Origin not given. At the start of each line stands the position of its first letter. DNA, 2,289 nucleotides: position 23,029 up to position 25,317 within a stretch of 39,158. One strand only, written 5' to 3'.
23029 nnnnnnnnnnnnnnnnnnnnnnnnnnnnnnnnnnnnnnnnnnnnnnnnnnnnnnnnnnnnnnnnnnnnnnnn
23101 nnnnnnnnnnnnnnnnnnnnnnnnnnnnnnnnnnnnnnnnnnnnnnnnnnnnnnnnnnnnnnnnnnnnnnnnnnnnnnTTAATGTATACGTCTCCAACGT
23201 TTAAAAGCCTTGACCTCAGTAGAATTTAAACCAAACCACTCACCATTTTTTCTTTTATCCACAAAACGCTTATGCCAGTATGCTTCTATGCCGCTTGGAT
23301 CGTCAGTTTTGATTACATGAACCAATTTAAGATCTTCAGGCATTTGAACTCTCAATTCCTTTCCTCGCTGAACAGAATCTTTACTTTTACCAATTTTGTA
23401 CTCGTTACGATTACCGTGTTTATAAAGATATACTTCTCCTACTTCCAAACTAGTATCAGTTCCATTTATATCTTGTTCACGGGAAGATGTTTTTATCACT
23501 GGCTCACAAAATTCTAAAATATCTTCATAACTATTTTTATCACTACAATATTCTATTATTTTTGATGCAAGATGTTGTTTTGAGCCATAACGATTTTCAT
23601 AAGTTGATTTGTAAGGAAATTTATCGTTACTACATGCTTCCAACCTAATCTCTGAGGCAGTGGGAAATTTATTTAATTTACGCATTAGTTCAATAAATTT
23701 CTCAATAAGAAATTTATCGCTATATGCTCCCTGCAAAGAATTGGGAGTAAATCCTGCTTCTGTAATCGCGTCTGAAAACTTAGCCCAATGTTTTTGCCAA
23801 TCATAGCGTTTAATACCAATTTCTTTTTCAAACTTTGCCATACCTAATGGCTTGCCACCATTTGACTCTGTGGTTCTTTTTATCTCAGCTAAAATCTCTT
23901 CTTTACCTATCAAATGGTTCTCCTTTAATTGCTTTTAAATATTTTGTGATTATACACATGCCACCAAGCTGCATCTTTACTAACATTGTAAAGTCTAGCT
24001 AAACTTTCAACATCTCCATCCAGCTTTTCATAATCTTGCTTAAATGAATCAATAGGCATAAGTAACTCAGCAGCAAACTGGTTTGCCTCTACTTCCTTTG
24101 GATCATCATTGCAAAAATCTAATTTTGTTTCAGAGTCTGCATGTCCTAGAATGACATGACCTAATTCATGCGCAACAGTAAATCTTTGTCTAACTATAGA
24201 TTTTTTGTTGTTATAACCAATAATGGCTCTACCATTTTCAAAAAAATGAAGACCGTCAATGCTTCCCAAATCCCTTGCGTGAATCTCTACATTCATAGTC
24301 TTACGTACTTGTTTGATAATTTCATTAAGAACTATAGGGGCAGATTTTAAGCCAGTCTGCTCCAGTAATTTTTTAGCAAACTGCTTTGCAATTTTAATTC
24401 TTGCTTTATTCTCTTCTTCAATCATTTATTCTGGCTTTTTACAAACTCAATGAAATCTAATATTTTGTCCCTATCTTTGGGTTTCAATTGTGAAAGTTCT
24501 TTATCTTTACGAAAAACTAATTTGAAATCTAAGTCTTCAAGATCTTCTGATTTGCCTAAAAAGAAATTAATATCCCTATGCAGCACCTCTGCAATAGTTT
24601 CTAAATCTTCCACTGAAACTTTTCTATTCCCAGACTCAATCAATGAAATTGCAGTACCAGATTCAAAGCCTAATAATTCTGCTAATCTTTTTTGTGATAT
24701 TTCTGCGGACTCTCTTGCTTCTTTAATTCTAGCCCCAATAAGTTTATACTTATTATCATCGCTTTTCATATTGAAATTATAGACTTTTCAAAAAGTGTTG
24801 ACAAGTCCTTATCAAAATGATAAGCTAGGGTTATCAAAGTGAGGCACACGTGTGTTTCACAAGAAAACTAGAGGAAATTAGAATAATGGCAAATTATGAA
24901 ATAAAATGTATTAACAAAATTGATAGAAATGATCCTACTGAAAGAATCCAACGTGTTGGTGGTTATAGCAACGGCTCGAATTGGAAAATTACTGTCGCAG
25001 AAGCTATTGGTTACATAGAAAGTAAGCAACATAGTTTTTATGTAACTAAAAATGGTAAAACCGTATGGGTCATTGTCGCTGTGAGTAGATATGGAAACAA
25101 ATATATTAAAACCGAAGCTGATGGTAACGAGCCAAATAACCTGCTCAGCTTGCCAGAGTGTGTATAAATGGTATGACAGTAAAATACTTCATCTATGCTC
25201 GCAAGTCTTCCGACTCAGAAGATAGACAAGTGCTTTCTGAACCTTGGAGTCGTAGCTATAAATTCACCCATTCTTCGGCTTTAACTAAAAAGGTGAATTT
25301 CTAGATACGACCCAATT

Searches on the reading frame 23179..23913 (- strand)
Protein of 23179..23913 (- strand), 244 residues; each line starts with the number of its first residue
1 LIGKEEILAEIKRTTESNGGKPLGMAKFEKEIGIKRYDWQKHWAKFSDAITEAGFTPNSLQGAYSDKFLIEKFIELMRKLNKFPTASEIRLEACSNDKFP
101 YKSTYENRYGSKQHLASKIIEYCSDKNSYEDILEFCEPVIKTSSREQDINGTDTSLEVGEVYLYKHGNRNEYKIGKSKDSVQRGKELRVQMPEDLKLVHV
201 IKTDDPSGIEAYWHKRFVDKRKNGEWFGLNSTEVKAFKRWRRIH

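Call 6: search_protein_families(library=pfam, proteins=[window:23179-23913:-], max_evalue=0.01)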
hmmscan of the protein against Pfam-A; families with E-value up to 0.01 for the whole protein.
window:23179-23913:- (244 aa): 3 families
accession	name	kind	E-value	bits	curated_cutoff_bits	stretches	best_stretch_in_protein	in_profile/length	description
PF13455.12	MUG113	-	2.8e-14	53.9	22.3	1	172-239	1-72/73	Meiotically up-regulated gene 113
PF10544.15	T5orf172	-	3.2e-07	31.2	20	1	161-240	3-99/101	T5orf172 domain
PF18780.6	HNH_repeat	-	8.3e-07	29.7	26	1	64-111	1-43/54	Homing endonuclease associated repeat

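Call 7: search_protein_families(library=padloc, proteins=[window:23179-23913:-], max_evalue=0.01)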
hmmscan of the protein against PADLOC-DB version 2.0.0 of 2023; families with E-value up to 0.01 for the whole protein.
window:23179-23913:- (244 aa): 1 family
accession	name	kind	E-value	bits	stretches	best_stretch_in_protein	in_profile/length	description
PDLC05041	PDC-S57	-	0.0012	16.5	1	173-236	21-88/212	-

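Call 8: search_protein_families(library=ncbifam, proteins=[window:23179-23913:-], max_evalue=0.01)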
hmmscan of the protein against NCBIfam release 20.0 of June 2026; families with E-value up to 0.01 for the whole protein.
window:23179-23913:- (244 aa): 0 families

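Call 84: search_protein_families(library=pfam, proteins=[L217:4834-7761:-, L217:3341-4726:+, L217:2348-3214:-, L217:1023-2339:+, L217:102-857:+], max_evalue=0.001)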
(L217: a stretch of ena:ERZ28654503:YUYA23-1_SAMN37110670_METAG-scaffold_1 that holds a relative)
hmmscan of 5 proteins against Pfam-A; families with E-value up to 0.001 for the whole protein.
L217:4834-7761:- (975 aa): 0 families

L217:3341-4726:+ (461 aa): 1 family
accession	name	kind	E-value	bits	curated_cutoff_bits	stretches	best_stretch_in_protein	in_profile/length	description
PF14280.11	DUF4365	-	0.00011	22.7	24.3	1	366-425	30-84/139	Domain of unknown function (DUF4365)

L217:2348-3214:- (288 aa): 0 families

L217:1023-2339:+ (438 aa): 1 family
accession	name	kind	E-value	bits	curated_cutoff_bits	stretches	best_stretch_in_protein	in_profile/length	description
PF05658.19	YadA_head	-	5.9e-05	23.8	25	1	47-73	1-27/27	YadA head domain repeat (2 copies)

L217:102-857:+ (251 aa): 3 families
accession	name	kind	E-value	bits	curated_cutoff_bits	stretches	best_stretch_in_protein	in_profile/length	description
PF04102.17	SlyX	-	0.00014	22.9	30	0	203-238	16-51/67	SlyX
PF23991.1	DUF7310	-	0.00017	22.5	40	0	148-195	22-69/83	Coiled-coil region of unknown function (DUF7310)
PF03148.19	Tektin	-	0.00018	20.8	34.3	1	97-187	263-355/383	Tektin family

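Call 85: search_protein_families(library=padloc, proteins=[L217:4834-7761:-, L217:3341-4726:+, L217:2348-3214:-, L217:1023-2339:+, L217:102-857:+], max_evalue=0.001)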
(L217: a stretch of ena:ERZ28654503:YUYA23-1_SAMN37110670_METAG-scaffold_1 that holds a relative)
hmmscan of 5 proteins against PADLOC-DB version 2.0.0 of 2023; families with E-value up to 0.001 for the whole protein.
L217:4834-7761:- (975 aa): 0 families

L217:3341-4726:+ (461 aa): 0 families

L217:2348-3214:- (288 aa): 0 families

L217:1023-2339:+ (438 aa): 0 families

L217:102-857:+ (251 aa): 8 families
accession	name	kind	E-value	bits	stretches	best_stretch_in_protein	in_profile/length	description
PDLC04886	PDC-S06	-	6.1e-07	26.6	1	56-239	266-448/727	-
PDLC03859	LmuB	-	2.3e-06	25.1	1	58-238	296-455/611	-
PDLC03865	LmuB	-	3.5e-06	23.5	1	77-238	521-679/1007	-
PDLC00519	JetC1|JetC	-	4.8e-05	19.8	1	62-239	623-798/1097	DUF3584 domain; MukB-like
PDLC02741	PbeC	-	9.1e-05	19.1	0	153-228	250-325/644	PbeC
PDLC00551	JetC2|JetC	-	0.00015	17.8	1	58-248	744-925/1365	DUF3584 domain; MukB-like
PDLC00580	JetC3|JetC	-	0.0002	17.7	1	69-237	220-387/1068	DUF3584 domain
PDLC00582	JetC3|JetC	-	0.00027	16.9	1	144-239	793-888/1472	DUF3584 domain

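Call 87: search_protein_families(library=phrogs, proteins=[window:23179-23913:-], max_evalue=0.01)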
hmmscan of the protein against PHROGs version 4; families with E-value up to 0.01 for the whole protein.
window:23179-23913:- (244 aa): 5 families
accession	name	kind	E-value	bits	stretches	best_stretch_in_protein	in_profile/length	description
phrog_8130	-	unknown function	2.3e-18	67.4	1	138-239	160-260/434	-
phrog_4284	-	unknown function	2.2e-11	44.8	1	157-239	83-163/171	-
phrog_5032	-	unknown function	1e-06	29.5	1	158-235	77-154/178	-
phrog_22655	-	unknown function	0.00012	22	1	5-93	20-106/508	-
phrog_18411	-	DNA, RNA and nucleotide metabolism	0.00084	20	1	170-230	15-76/236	homing endonuclease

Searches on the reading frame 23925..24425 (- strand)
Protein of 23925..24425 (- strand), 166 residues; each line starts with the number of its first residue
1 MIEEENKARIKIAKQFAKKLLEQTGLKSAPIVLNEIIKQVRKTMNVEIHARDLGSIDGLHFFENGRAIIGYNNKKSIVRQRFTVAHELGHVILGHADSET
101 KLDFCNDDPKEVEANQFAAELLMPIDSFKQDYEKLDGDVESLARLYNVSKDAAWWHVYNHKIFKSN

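Call 6: search_protein_families(library=pfam, proteins=[window:23925-24425:-], max_evalue=0.01)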
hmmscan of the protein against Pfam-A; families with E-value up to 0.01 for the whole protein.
window:23925-24425:- (166 aa): 1 family
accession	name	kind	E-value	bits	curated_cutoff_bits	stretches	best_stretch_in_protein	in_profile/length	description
PF06114.19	Peptidase_M78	-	7e-24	84.4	22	1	43-153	3-118/123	IrrE N-terminal-like domain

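Call 7: search_protein_families(library=padloc, proteins=[window:23925-24425:-], max_evalue=0.01)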
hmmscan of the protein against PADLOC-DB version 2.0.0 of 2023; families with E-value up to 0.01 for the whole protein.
window:23925-24425:- (166 aa): 18 families
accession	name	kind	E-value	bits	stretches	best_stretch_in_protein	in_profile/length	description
PDLC04141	capP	-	5.3e-32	109.2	1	13-154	5-147/242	capP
PDLC03954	RmrA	-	2.4e-16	57.7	1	15-134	143-263/380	-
PDLC03944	RmrA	-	4.8e-16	56.8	1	64-149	182-272/384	-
PDLC03945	RmrA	-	8.5e-16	56.1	1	67-135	194-263/394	-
PDLC03953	RmrA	-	9.1e-15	52.7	1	19-131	154-252/373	-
PDLC03950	RmrA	-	1.4e-14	51.9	1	52-130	168-246/369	-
PDLC03947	RmrA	-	2e-14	51.2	1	15-131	143-260/383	-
PDLC03948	RmrA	-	9.7e-14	49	1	14-132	140-260/397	-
PDLC03949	RmrA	-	2.1e-13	47.9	1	50-152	159-257/363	-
PDLC03952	RmrA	-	1.5e-12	45.1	1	16-152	156-294/395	-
PDLC03951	RmrA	-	3.1e-12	44.2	1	65-136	189-260/400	-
PDLC03946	RmrA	-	4e-12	43.5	1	43-134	153-239/357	-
PDLC03943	RmrA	-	1.3e-11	42.2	1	57-138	169-244/370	-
PDLC04776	PDC-M69B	-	9.1e-09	33.4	1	14-136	16-142/272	-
PDLC03955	RmrA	-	5.3e-08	30.5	1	16-136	150-265/371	-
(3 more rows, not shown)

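Call 8: search_protein_families(library=ncbifam, proteins=[window:23925-24425:-], max_evalue=0.01)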
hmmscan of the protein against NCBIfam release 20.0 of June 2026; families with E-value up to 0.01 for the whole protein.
window:23925-24425:- (166 aa): 2 families
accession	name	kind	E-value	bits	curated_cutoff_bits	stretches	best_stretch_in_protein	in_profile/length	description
NF052239.1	antitox_spr1629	equivalog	4e-15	55.8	335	1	46-136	171-264/377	spr1629 family repressor/antitoxin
NF038139.1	Reg_Aceta_RamB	equivalog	4.5e-07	28.9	700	1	17-151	162-301/465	acetate metabolism transcriptional regulator RamB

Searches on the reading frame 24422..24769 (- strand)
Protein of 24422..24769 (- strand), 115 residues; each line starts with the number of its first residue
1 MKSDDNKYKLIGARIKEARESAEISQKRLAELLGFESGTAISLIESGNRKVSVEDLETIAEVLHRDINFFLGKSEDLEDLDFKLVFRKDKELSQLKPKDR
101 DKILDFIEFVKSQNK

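Call 6: search_protein_families(library=pfam, proteins=[window:24422-24769:-], max_evalue=0.01)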
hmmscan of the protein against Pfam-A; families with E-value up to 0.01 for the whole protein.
window:24422-24769:- (115 aa): 3 families
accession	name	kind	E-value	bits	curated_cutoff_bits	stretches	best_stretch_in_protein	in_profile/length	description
PF01381.28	HTH_3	-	8.2e-11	42.2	23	1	15-69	1-54/55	Helix-turn-helix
PF13560.12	HTH_31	-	1.7e-09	38.3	27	1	11-65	2-56/64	Helix-turn-helix domain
PF12844.13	HTH_19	-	2.2e-06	27.9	30.2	1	12-61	1-49/64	Helix-turn-helix domain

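Call 7: search_protein_families(library=padloc, proteins=[window:24422-24769:-], max_evalue=0.01)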
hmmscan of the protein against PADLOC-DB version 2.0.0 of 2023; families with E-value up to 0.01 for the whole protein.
window:24422-24769:- (115 aa): 18 families
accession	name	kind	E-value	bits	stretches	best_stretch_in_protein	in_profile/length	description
PDLC04142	capH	-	6e-14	51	1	6-112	2-100/103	capH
PDLC03952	RmrA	-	2.2e-12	44.5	1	2-88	14-99/395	-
PDLC02926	HTH_VI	-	4.8e-11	40.8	1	11-82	2-72/92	-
PDLC03947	RmrA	-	9e-10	35.9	1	5-98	6-96/383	-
PDLC03954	RmrA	-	5.3e-09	33.5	1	8-108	8-106/380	-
PDLC03953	RmrA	-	5.6e-08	30.4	1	12-95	7-87/373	-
PDLC03665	Control_protein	-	1e-07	30.1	1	11-63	9-61/77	control protein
PDLC03948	RmrA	-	1.4e-07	28.8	1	11-107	9-104/397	-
PDLC03949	RmrA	-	1.6e-07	28.6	1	13-93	5-83/363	-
PDLC04775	PDC-M69A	-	2e-07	29.5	1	7-78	4-74/113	-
PDLC03946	RmrA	-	5.2e-07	26.7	1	13-101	5-88/357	-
PDLC03951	RmrA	-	3.1e-06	24.4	1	12-90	10-85/400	-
PDLC03944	RmrA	-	8.7e-06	23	1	8-77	4-73/384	-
PDLC03956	RmrA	-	4.2e-05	20.8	1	10-82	8-80/399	-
PDLC03664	Control_protein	-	0.0023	16.3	1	11-63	14-65/74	control protein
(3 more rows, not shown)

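Call 8: search_protein_families(library=ncbifam, proteins=[window:24422-24769:-], max_evalue=0.01)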
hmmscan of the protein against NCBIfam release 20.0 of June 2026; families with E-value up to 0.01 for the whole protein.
window:24422-24769:- (115 aa): 12 families
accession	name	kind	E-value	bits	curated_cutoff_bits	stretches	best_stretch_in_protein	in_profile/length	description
NF041951.1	phage_RstR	subfamily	1.8e-09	37.8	80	1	11-108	3-97/108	RstR family transcriptional repressor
NF006015.0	PRK08154.1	subfamily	1.5e-06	27.6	204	1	8-86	28-104/314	anaerobic benzoate catabolism transcriptional regulator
NF047948.1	male_kill_WMK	equivalog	3e-06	26.9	300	1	5-84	157-235/300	WO male-killing family protein Wmk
NF007408.0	PRK09943.1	equivalog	1e-05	25.2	211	1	10-89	7-83/185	HTH-type transcriptional regulator PuuR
TIGR03070.1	couple_hipB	subfamily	1.1e-05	25.3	71.65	1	11-63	3-54/58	type II toxin-antitoxin system Y4mF family antitoxin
NF038139.1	Reg_Aceta_RamB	equivalog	1.6e-05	23.8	700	1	11-74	3-65/465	acetate metabolism transcriptional regulator RamB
NF007257.0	PRK09706.1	subfamily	7.2e-05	22.6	101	1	8-75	3-69/135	transcriptional repressor DicA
TIGR03830.1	CxxCG_CxxCG_HTH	subfamily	0.0013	18.5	61.8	1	8-52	63-106/127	type II TA system antitoxin MqsA family protein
NF003162.0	PRK04140.1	equivalog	0.0013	17.8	263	1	12-67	128-182/317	transcriptional regulator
TIGR02147.1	Fsuc_second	paralog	0.0032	17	50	1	19-65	23-69/272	TIGR02147 family protein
TIGR00270.2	TIGR00270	equivalog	0.0066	16.3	110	1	13-49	78-113/159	multiprotein bridging factor aMBF1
NF052239.1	antitox_spr1629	equivalog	0.0095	15.1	335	0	11-108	3-102/377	spr1629 family repressor/antitoxin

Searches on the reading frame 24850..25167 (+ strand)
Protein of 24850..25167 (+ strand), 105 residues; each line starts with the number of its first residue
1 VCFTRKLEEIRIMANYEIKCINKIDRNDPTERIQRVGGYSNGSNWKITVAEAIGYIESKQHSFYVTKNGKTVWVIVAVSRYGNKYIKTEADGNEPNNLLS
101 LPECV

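Call 6: search_protein_families(library=pfam, proteins=[window:24850-25167:+], max_evalue=0.01)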
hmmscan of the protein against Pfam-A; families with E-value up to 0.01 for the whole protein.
window:24850-25167:+ (105 aa): 1 family
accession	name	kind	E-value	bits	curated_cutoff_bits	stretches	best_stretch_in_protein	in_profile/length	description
PF13031.12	DUF3892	-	1.5e-21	77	22.3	1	17-102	1-71/71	Protein of unknown function (DUF3892)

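Call 7: search_protein_families(library=padloc, proteins=[window:24850-25167:+], max_evalue=0.01)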
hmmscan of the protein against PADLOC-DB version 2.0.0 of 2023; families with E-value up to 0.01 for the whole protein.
window:24850-25167:+ (105 aa): 0 families

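Call 8: search_protein_families(library=ncbifam, proteins=[window:24850-25167:+], max_evalue=0.01)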
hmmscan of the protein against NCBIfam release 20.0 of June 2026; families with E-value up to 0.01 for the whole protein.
window:24850-25167:+ (105 aa): 0 families

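Call 87: search_protein_families(library=phrogs, proteins=[window:24850-25167:+], max_evalue=0.01)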
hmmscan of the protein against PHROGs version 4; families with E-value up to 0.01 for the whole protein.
window:24850-25167:+ (105 aa): 1 family
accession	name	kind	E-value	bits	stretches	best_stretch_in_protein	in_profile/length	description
phrog_8224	-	unknown function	9.1e-16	59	1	15-104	2-91/91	-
